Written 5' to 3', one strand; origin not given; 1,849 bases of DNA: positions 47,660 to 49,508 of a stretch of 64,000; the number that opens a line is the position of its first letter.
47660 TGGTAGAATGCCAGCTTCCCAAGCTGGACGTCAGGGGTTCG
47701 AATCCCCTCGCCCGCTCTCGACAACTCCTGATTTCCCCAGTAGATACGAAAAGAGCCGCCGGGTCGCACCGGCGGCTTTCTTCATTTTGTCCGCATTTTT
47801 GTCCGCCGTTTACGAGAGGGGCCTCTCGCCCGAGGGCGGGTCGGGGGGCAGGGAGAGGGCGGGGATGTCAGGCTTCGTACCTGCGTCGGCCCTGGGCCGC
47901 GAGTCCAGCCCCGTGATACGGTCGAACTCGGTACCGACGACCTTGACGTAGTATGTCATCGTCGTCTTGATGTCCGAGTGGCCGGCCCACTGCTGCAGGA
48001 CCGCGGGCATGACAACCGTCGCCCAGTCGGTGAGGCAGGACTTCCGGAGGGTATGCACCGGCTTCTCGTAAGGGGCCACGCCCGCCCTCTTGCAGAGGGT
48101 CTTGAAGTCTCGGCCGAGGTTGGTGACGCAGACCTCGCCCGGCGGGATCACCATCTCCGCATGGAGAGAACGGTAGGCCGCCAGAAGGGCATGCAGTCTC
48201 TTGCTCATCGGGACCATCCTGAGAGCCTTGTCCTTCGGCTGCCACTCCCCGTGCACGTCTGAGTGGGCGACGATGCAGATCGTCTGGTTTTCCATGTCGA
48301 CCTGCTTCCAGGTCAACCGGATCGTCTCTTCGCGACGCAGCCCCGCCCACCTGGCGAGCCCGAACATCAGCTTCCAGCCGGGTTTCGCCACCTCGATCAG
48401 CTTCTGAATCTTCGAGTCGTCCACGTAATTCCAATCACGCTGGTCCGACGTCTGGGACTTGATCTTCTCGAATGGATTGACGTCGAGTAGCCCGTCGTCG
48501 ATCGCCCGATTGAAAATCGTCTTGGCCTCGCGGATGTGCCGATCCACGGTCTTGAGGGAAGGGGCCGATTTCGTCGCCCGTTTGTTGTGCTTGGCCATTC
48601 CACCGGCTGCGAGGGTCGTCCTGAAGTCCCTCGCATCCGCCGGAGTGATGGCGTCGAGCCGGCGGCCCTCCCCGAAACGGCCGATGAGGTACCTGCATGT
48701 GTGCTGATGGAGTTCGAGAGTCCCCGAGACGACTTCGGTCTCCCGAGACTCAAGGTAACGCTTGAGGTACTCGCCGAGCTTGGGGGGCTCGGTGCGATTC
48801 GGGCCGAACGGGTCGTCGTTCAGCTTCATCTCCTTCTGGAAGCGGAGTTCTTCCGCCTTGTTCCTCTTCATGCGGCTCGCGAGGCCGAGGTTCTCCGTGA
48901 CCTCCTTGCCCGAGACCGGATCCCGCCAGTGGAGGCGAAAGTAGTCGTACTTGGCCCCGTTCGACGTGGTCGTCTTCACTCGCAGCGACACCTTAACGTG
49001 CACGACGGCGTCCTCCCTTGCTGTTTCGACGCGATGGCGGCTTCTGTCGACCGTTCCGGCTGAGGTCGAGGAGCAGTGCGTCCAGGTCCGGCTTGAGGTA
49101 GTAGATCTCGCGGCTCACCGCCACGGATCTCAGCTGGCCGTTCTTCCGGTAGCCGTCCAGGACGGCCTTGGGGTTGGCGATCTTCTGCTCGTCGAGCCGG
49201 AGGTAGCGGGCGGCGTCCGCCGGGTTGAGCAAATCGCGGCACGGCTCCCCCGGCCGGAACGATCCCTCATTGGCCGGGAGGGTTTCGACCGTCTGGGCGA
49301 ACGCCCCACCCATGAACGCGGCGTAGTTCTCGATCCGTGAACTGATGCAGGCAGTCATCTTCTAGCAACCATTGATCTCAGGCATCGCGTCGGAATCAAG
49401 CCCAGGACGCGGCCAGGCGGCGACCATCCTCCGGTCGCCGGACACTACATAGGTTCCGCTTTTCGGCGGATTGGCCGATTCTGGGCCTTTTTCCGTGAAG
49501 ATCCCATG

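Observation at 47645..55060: Integrative element at tRNA-Gly(CCC) carrying a primase-polymerase and a candidate antiphage STAND NTPase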

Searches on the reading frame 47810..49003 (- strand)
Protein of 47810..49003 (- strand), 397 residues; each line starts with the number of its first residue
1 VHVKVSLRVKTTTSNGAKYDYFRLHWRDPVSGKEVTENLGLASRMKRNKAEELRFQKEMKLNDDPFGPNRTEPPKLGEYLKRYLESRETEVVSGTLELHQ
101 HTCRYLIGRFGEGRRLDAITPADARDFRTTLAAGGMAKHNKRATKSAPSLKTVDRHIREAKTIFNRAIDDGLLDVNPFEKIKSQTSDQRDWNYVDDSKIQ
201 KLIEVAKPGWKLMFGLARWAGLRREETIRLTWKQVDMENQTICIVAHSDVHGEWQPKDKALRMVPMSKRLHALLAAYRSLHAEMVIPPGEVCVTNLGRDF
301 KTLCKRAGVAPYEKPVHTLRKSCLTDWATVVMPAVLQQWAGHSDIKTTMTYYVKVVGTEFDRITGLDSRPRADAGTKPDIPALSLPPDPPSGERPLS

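Call 6: search_protein_families(library=pfam, proteins=[window:47810-49003:-], max_evalue=0.01)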
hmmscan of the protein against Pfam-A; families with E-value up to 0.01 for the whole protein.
window:47810-49003:- (397 aa): 2 families
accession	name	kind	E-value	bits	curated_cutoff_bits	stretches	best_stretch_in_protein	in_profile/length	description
PF00589.27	Phage_integrase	-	2.1e-16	60.6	27.1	1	195-352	4-166/172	Phage integrase family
PF13102.12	Phage_int_SAM_5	-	2.3e-06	28.3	22.3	1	76-181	2-96/98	Phage integrase SAM-like domain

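Call 18: search_protein_families(library=phrogs, proteins=[window:47810-49003:-], max_evalue=0.01)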
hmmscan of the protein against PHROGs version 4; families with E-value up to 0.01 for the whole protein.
window:47810-49003:- (397 aa): 4 families
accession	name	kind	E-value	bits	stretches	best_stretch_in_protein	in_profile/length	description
phrog_1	-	integration and excision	1.3e-45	157.8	1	7-352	114-433/611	integrase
phrog_216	-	integration and excision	5.4e-24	85.8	1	138-360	3-229/301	integrase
phrog_37709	-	unknown function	0.0001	23.3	1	149-243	17-110/116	-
phrog_7685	-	integration and excision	0.0041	17.7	1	247-357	115-225/240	integrase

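Call 51: find_related_loci(query=window:47810-49003:-, collection=viral_contigs, flank=10000)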
Query window:47810-49003:- (397 aa) in viral_contigs; peptide patterns used: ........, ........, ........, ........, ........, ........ (x = any residue, [..] = any of these).
No stretch of DNA in the collection matches any of the patterns.

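Call 53: find_related_loci(query=window:47810-49003:-, collection=metagenome_contigs, flank=10000)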
Query window:47810-49003:- (397 aa) in metagenome_contigs; peptide patterns used: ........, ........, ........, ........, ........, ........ (x = any residue, [..] = any of these).
131 stretches matched a pattern, but none encodes a relative of the query by tblastn (E <= 1e-3).

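Call 58: find_homologous_proteins(query=window:47810-49003:-)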
Query window:47810-49003:- (397 aa): 38 proteins with E <= 0.001 among 6814 candidates.
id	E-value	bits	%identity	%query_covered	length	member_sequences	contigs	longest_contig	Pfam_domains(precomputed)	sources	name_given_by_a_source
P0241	6.5e-272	919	100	100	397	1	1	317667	PF13102.13,PF00589.28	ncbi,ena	-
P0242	2.4e-104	368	46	98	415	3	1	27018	PF13102.13,PF00589.28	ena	-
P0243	2.5e-97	344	47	93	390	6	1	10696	PF13102.13,PF00589.28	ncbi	-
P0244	2.7e-97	344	45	95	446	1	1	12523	PF00589.28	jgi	jgi:integrase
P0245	5.8e-97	343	46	93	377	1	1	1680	PF13102.13,PF00589.28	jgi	jgi:site-specific recombinase XerC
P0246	2.6e-95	338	45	92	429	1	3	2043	PF13102.13,PF00589.28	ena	-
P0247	5.7e-92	327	40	99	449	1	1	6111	PF00589.28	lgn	-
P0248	1.3e-88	316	49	74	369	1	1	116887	PF13102.13,PF00589.28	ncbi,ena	-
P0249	4.4e-85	304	45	90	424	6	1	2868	PF13102.13,PF00589.28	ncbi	-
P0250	1.7e-82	296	40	91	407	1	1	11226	PF13102.13,PF00589.28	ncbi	-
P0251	7.2e-81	290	42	91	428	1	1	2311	PF13102.13,PF00589.28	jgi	-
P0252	1.4e-71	260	46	70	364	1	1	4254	PF13102.13,PF00589.28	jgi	jgi:integrase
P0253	6.2e-71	258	50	64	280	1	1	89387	PF00589.28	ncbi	ncbi:MAG: hypothetical protein U0790_00360 [Isosphaeraceae bacterium]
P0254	3.7e-54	202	47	57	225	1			-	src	-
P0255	6.0e-30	123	29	89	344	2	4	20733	PF13102.13,PF00589.28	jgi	jgi:integrase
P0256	5.0e-27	113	33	72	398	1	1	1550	PF00589.28,PF02899.24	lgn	-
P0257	1.2e-25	108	29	72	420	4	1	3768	PF13102.13,PF00589.28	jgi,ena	-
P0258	1.3e-25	108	32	67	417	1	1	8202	PF00589.28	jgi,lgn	-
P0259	1.8e-25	108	29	83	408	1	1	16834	PF14659.13,PF13102.13,PF00589.28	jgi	-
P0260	1.9e-24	104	32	62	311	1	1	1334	PF00589.28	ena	-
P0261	2.7e-23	101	29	71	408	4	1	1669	PF14659.13,PF13102.13,PF00589.28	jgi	jgi:integrase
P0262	2.3e-22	98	32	55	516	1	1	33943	PF13102.13,PF00589.28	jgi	jgi:integrase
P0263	1.0e-17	82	29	65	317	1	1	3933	PF00589.28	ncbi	-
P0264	1.1e-16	79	30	76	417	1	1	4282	PF13102.13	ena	-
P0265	3.8e-13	67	29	55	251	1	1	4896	PF00589.28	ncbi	ncbi:MAG: site-specific integrase, partial [Candidatus Zixiibacteriota bacterium]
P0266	2.1e-10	58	28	62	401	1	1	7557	PF14659.13,PF22022.3,PF00589.28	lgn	-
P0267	8.3e-10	56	26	60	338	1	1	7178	PF00589.28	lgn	-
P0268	6.7e-9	53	27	55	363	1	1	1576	PF13102.13,PF00589.28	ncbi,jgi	-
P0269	1.1e-8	53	29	52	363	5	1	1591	PF13102.13,PF00589.28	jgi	jgi:integrase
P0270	1.6e-8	52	24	81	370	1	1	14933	PF13102.13,PF00589.28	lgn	-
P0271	4.5e-8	51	29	53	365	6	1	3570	PF13102.13,PF00589.28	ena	-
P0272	1.3e-6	46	29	52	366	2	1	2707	PF13102.13,PF00589.28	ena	-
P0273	1.9e-6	45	27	51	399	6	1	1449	PF14659.13,PF13102.13,PF00589.28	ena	-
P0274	3.7e-6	44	25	53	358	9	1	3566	PF13102.13,PF00589.28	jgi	-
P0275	5.4e-6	44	25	74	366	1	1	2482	PF13102.13,PF00589.28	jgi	-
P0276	6.7e-6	43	27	69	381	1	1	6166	PF00589.28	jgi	jgi:integrase/recombinase XerD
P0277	2.4e-4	38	22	81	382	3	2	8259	PF13102.13,PF00589.28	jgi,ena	-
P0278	9.0e-4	36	25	45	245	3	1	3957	PF00589.28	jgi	jgi:integrase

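Call 59: find_encoding_contigs(protein=P0242, flank=10000, max_places=2)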
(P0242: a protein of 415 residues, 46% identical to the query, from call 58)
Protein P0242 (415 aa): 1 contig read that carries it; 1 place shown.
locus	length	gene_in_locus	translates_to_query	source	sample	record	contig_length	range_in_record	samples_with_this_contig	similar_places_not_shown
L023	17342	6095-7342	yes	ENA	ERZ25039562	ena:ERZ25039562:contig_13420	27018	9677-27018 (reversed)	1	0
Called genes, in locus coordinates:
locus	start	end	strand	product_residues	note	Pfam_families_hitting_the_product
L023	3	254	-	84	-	?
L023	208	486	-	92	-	-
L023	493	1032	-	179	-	-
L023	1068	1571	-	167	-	-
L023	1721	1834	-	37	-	-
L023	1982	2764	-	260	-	PF08241:Methyltransf_11 (faint), PF13649:Methyltransf_25 (faint), PF01555:N6_N4_Mtase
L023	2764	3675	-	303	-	-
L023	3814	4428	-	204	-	-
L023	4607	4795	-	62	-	-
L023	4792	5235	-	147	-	-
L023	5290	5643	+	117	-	PF01381:HTH_3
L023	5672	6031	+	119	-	-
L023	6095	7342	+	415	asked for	PF13102:Phage_int_SAM_5, PF00589:Phage_integrase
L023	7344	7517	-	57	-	-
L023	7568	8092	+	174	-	-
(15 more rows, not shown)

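Call 60: find_encoding_contigs(protein=P0244, flank=10000, max_places=2)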
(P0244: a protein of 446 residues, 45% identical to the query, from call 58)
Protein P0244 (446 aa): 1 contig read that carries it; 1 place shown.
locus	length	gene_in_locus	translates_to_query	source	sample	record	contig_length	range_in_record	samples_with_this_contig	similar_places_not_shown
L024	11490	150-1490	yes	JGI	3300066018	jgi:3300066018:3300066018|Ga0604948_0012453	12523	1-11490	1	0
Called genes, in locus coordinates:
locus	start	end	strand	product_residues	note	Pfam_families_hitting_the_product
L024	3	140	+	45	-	?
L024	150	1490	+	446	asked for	PF00589:Phage_integrase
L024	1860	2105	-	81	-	-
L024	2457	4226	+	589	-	-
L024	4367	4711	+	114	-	-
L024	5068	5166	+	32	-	-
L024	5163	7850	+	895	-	PF09250:Prim-Pol (weak)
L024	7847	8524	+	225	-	-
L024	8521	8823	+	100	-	-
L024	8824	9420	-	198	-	PF08281:Sigma70_r4_2 (weak), PF13384:HTH_23 (faint)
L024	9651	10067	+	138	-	-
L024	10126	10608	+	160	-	PF12844:HTH_19, PF13560:HTH_31, PF01381:HTH_3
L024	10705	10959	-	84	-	-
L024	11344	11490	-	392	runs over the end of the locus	?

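Call 65: find_encoding_contigs(protein=P0248, flank=10000, max_places=2)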
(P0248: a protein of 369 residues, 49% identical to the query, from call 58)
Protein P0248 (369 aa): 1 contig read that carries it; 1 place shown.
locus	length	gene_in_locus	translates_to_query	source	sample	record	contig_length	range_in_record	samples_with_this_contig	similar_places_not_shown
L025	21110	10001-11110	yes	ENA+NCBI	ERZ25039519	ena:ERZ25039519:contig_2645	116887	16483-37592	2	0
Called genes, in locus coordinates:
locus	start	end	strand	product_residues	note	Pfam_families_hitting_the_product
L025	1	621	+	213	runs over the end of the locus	PF01300:Sua5_yciO_yrdC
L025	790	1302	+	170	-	PF01451:LMWPc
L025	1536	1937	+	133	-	PF02502:LacAB_rpiB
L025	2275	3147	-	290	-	PF07730:HisKA_3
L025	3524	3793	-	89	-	-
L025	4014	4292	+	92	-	-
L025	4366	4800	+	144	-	-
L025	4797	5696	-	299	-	PF01695:IstB_IS21, PF00308:Bac_DnaA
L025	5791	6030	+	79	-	-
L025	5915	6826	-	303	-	PF00665:rve, PF22483:Mu-transpos_C_2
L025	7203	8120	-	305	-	PF17762:HTH_ParB (weak)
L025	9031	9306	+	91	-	-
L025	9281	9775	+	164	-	-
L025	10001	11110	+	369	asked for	PF13102:Phage_int_SAM_5 (weak), PF00589:Phage_integrase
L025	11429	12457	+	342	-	-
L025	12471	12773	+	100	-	PF00589:Phage_integrase (weak)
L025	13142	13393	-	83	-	-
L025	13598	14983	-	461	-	PF00082:Peptidase_S8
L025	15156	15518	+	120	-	-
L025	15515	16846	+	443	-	PF01841:Transglut_core, PF14402:7TM_transglut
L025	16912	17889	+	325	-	PF02655:ATP-grasp_3 (faint), PF14397:ATPgrasp_ST, PF02955:GSH-S_ATP (faint), PF08443:RimK (faint), PF14398:ATPgrasp_YheCD (faint), PF14397:ATPgrasp_ST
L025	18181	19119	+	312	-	-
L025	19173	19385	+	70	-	-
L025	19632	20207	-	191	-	-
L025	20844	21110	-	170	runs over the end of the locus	-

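Call 81: find_related_loci(query=A4, collection=metagenome_contigs, flank=10000)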
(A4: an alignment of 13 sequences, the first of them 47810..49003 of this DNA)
Query A4 (397 aa) in metagenome_contigs; peptide patterns used: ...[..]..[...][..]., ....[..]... (x = any residue, [..] = any of these).
469 stretches matched a pattern; 47 encode a relative of the query (tblastn E <= 1e-3); 47 distinct loci.
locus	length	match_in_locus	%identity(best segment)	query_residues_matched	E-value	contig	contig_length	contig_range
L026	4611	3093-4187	47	1-366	3e-105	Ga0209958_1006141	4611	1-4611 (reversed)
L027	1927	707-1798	47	1-366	6e-110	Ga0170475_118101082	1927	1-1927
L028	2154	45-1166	45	3-379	3e-106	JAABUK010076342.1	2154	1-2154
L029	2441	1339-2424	45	10-375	2e-103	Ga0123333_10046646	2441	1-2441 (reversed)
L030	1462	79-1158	46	10-373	7e-107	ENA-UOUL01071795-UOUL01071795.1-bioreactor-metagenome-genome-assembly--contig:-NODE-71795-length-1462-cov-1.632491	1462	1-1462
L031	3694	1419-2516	44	1-365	3e-97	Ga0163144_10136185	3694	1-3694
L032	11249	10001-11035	46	14-362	1e-93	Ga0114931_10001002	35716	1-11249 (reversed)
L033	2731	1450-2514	44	5-362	5e-92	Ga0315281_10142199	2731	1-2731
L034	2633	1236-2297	41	6-366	3e-89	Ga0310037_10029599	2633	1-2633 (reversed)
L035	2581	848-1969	39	1-378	8e-86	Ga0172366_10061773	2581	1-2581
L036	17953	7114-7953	49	83-365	7e-83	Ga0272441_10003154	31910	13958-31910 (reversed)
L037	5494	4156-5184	41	15-361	8e-81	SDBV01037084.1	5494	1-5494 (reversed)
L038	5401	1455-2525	40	5-367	8e-79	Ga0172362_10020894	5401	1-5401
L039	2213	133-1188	40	8-362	3e-80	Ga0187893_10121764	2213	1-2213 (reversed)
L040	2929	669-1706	42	15-364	4e-78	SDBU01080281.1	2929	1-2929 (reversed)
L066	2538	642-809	52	314-369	7e-17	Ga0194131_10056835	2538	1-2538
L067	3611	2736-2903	52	314-369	1e-16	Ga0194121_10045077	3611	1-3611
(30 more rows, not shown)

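Call 88: search_protein_families(library=pfam, proteins=[L032:248-1033:+, L032:1374-2435:+, L032:2423-3286:+, L032:4528-5547:+, L032:5391-7085:+, L032:6832-7698:+, L032:7581-8246:+, L032:8446-9603:+, L036:3605-5743:-, L036:5723-6496:+], max_evalue=0.001)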
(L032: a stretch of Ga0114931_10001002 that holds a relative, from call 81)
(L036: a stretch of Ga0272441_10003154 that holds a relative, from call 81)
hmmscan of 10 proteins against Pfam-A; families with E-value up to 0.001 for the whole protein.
L032:248-1033:+ (261 aa): 0 families

L032:1374-2435:+ (353 aa): 1 family
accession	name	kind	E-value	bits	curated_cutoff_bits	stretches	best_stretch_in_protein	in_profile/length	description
PF01555.25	N6_N4_Mtase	-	1.1e-09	39.1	26.7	1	200-319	2-110/221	DNA methylase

L032:2423-3286:+ (287 aa): 2 families
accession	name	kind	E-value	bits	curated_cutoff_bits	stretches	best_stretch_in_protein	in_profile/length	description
PF08401.16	ArdcN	-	5.5e-12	46.4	22.6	1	33-129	29-123/123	N-terminal domain of anti-restriction factor ArdC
PF06114.19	Peptidase_M78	-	7.3e-06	26.2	22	1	163-230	4-81/123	IrrE N-terminal-like domain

L032:4528-5547:+ (339 aa): 1 family
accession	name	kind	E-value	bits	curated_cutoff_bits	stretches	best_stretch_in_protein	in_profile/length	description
PF01935.23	DUF87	-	1e-08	36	23.2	1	77-159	3-84/220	Helicase HerA, central domain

L032:5391-7085:+ (564 aa): 1 family
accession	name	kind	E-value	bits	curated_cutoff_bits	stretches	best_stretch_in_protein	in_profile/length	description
PF10412.15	TrwB_AAD_bind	-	4.3e-06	26.3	20.5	1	140-278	7-140/387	Type IV secretion-system coupling protein DNA-binding domain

L032:6832-7698:+ (288 aa): 0 families

L032:7581-8246:+ (221 aa): 0 families

L032:8446-9603:+ (385 aa): 1 family
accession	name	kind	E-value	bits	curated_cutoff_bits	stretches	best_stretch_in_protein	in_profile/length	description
PF22548.2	AEP-TOTE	-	2.5e-29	103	27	1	41-205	58-229/230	TOTE conflict system, Archaeo-Eukaryotic Primase domain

L036:3605-5743:- (712 aa): 3 families
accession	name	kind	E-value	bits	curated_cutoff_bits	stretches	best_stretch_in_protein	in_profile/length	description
PF03050.20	DDE_Tnp_IS66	-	3.5e-79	266.6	23.1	1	354-650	1-283/284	Transposase IS66 family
PF13005.12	zf-IS66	-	6.5e-10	39.7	27.3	1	290-333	2-46/46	zinc-finger binding domain of transposase IS66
PF13817.11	DDE_Tnp_IS66_C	-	1.2e-09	38.7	30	1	657-693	1-38/39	IS66 C-terminal element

L036:5723-6496:+ (257 aa): 0 families

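Call 101: search_protein_families(library=ncbifam, proteins=[window:47810-49003:-], max_evalue=0.01)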
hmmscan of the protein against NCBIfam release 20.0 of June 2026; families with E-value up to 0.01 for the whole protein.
window:47810-49003:- (397 aa): 7 families
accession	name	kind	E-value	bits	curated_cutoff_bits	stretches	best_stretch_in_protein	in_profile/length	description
NF040815.2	recomb_XerA_Arch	equivalog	8.8e-15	55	220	1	91-352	12-252/263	site-specific tyrosine recombinase/integron integrase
TIGR02249.1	integrase_gron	subfamily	1.6e-07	31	265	1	195-277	103-176/315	integron integrase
TIGR02225.1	recomb_XerD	equivalog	7.1e-07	28.8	329.6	1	141-352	51-272/290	site-specific tyrosine recombinase XerD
TIGR02224.1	recomb_XerC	equivalog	7.2e-07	28.9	335.15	1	143-351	56-274/295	tyrosine recombinase XerC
NF001399.0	PRK00283.1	subfamily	1.1e-05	24.8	279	1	136-351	56-280/300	tyrosine recombinase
NF011946.0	PRK15417.1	equivalog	0.003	16.8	435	0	296-357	257-320/337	integron integrase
NF047926.1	integrase_GmtZ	equivalog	0.0048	14.9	600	1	315-359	429-474/784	gamma-mobile-trio integrase GmtZ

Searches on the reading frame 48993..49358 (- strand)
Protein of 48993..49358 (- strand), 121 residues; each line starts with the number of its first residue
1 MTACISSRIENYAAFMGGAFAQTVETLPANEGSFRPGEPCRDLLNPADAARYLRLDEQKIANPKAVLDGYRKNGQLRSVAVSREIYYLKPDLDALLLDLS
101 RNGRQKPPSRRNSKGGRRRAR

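Call 6: search_protein_families(library=pfam, proteins=[window:48993-49358:-], max_evalue=0.01)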
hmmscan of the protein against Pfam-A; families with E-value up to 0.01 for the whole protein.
window:48993-49358:- (121 aa): 0 families

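Call 9: search_protein_families(library=padloc, proteins=[window:48993-49358:-], max_evalue=0.01)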
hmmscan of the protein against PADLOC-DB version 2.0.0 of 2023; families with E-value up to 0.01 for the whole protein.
window:48993-49358:- (121 aa): 0 families

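Call 18: search_protein_families(library=phrogs, proteins=[window:48993-49358:-], max_evalue=0.01)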
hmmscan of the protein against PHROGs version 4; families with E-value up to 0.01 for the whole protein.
window:48993-49358:- (121 aa): 0 families

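Call 41: search_protein_families(library=pfam, proteins=[window:48993-49358:-], max_evalue=10)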
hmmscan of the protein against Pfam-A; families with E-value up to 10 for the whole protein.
window:48993-49358:- (121 aa): 1 family
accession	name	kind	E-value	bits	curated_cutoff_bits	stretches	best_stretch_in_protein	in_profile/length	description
PF12728.13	HTH_17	-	0.013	16.2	27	1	43-96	1-47/51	Helix-turn-helix domain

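Call 101: search_protein_families(library=ncbifam, proteins=[window:48993-49358:-], max_evalue=0.01)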
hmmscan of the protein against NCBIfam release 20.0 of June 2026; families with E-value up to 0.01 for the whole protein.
window:48993-49358:- (121 aa): 0 families
